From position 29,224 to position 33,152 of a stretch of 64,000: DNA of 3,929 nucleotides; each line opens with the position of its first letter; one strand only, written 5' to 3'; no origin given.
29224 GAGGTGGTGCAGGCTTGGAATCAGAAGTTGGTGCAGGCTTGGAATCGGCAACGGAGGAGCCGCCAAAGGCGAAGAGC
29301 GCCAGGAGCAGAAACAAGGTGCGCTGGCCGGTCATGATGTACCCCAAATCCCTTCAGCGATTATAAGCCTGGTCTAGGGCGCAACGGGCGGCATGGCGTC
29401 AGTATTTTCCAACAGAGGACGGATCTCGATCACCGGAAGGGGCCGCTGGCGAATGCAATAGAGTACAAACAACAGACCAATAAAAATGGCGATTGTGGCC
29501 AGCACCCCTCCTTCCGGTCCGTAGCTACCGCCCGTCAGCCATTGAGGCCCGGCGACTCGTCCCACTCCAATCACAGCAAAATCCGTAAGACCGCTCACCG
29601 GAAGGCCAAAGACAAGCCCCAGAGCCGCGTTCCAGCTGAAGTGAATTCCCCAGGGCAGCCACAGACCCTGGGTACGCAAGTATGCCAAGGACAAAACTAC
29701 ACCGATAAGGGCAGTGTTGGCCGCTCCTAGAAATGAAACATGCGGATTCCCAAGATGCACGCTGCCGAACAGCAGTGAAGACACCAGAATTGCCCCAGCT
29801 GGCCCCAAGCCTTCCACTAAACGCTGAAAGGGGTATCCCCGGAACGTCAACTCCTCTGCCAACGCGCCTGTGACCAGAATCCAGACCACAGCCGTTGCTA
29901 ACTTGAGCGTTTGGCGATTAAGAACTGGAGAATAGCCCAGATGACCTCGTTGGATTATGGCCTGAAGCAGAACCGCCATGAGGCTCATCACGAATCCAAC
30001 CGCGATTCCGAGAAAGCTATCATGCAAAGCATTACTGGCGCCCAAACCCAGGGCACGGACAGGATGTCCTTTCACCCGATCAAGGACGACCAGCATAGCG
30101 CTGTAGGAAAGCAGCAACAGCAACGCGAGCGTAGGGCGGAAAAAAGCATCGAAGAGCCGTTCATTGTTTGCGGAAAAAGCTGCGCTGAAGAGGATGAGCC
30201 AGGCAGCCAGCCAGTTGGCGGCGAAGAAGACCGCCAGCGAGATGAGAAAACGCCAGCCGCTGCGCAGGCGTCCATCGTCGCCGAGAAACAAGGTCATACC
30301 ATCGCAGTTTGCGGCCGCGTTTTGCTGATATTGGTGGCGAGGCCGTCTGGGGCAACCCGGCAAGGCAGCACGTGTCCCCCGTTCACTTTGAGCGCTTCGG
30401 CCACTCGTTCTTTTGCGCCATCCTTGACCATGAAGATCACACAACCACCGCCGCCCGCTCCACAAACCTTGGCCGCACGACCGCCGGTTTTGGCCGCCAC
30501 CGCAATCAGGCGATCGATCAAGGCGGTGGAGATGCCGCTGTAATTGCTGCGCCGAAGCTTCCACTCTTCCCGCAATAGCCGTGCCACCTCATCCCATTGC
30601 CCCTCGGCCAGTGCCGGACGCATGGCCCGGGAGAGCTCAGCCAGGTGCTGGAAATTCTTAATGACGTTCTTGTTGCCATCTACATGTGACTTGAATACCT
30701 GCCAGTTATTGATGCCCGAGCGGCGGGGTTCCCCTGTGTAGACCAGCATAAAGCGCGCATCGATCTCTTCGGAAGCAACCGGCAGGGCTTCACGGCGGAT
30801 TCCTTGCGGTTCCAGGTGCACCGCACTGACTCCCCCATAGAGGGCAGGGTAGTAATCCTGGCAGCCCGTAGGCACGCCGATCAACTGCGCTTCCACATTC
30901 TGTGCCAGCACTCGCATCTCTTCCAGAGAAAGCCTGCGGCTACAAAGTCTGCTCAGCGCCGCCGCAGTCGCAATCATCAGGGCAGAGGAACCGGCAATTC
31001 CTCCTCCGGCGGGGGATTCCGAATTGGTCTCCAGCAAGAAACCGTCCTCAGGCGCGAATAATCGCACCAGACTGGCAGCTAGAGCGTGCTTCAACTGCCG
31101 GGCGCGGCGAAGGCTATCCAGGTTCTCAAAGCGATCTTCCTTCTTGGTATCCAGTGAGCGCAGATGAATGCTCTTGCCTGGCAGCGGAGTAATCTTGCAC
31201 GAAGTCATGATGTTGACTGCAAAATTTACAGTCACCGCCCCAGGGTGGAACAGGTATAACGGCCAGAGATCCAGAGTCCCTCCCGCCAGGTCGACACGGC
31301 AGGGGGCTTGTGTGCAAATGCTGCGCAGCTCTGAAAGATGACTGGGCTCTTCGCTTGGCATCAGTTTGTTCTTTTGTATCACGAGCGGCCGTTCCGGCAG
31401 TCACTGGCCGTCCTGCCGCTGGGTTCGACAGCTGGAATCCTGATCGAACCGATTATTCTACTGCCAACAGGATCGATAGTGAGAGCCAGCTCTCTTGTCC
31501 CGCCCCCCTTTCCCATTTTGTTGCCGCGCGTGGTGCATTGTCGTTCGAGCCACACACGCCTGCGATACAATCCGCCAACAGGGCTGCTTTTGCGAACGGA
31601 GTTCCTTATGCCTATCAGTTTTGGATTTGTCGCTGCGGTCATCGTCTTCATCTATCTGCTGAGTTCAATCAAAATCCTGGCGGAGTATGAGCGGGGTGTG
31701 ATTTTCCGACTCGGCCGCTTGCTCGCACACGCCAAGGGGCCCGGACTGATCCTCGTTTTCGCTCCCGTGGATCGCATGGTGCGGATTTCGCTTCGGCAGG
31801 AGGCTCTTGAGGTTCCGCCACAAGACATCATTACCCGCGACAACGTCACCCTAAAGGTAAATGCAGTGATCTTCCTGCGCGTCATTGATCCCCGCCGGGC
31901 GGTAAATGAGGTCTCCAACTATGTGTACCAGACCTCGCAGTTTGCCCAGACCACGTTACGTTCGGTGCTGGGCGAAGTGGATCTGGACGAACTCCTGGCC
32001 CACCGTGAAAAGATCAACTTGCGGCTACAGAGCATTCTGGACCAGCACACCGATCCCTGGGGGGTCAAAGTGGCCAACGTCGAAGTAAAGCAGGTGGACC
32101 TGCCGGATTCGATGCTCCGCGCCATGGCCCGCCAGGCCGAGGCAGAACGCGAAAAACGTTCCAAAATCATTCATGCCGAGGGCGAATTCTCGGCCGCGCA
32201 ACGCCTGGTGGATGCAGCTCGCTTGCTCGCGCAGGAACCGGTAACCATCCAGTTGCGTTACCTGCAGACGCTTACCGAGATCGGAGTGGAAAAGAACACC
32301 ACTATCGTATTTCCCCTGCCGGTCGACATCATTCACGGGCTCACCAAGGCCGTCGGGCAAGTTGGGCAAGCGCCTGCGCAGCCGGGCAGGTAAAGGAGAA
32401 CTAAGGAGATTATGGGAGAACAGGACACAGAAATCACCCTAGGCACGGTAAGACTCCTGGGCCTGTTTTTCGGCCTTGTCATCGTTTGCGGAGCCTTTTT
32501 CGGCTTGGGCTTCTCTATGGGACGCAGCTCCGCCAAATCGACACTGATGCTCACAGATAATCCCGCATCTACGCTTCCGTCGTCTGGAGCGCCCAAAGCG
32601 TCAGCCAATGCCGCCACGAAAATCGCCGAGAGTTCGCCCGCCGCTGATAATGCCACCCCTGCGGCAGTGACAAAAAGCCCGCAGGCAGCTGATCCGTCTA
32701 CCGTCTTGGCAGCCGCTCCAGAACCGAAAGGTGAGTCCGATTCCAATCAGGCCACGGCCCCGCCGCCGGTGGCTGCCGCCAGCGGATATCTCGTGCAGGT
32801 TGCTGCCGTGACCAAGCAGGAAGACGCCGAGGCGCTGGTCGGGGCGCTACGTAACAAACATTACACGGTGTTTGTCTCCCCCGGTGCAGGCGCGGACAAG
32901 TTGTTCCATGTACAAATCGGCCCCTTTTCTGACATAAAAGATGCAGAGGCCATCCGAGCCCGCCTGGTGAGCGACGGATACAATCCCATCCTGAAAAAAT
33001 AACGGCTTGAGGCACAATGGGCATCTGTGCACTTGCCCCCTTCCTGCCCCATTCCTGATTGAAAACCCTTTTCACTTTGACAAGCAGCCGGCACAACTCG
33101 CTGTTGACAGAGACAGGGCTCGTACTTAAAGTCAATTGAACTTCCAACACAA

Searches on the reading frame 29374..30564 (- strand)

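Call 16: search_protein_families(library=pfam, proteins=[window:29374-30564:-], max_evalue=0.001)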
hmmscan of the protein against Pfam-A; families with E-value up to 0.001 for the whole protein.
window:29374-30564:- (396 aa): 1 family
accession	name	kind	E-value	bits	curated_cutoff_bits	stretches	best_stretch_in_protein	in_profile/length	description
PF02517.21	Rce1-like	-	1.1e-20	74.1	22.4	1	222-313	4-92/93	Type II CAAX prenyl endopeptidase Rce1-like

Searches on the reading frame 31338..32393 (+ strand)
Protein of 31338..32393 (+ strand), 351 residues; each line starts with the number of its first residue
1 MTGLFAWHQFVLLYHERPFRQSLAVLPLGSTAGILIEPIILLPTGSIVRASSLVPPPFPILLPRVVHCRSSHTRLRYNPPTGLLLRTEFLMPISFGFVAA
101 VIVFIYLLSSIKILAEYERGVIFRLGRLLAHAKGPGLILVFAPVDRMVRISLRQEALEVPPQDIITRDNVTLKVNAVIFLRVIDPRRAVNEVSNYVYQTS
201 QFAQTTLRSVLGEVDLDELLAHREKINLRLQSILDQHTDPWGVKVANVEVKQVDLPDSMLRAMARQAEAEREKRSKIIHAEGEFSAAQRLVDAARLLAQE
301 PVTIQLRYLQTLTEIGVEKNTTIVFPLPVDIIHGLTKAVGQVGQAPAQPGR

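Call 16: search_protein_families(library=pfam, proteins=[window:31338-32393:+], max_evalue=0.001)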
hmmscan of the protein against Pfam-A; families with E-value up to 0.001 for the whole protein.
window:31338-32393:+ (351 aa): 1 family
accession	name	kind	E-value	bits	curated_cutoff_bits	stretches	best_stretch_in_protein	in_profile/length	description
PF01145.31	Band_7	-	8.9e-33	114.2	23.6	1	114-283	3-175/176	SPFH domain / Band 7 family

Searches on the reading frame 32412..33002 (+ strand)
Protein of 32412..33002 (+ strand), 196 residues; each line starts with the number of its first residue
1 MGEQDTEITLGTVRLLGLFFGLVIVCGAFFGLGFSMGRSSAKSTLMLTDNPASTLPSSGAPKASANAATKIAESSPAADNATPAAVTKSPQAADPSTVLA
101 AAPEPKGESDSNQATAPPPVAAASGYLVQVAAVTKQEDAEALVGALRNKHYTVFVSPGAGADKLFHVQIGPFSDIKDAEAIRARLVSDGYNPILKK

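Call 16: search_protein_families(library=pfam, proteins=[window:32412-33002:+], max_evalue=0.001)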
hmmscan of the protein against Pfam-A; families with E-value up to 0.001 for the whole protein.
window:32412-33002:+ (196 aa): 1 family
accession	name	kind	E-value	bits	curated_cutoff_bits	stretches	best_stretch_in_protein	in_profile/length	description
PF05036.18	SPOR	-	1e-14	55.1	21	1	123-195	2-75/76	SPOR domain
